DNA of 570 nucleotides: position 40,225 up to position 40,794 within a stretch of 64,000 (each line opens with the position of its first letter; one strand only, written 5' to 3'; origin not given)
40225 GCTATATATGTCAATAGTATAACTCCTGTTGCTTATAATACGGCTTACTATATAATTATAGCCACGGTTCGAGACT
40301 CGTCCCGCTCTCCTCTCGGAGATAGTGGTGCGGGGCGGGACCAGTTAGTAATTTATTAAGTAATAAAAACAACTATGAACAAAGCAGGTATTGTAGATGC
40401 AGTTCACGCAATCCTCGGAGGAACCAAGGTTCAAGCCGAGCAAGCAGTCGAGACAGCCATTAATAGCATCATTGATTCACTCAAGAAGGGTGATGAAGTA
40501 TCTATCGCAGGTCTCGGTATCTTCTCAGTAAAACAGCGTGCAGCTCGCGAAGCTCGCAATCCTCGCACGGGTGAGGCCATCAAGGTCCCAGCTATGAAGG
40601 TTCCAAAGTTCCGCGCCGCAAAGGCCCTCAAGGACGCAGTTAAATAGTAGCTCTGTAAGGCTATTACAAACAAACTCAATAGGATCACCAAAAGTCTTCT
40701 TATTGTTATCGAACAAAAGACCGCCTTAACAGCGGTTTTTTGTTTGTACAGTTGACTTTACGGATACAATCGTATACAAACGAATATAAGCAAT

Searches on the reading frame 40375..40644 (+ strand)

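Call 74: search_protein_families(library=pfam, proteins=[window:40375-40644:+], max_evalue=0.01)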
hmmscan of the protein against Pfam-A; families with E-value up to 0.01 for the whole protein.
window:40375-40644:+ (90 aa): 3 families
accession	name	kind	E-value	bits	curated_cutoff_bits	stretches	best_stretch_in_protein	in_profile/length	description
PF00216.26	Bac_DNA_binding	-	6.1e-30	103.8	22.4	1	1-90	1-90/90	Bacterial DNA-binding protein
PF18291.6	HU-HIG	-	7.4e-05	23.2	26.2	1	6-90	37-119/125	HU domain fused to wHTH, Ig, or Glycine-rich motif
PF18175.6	HU-CCDC81_bac_2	-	0.0027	18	35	1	20-54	17-51/70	CCDC81-like prokaryotic HU domain 2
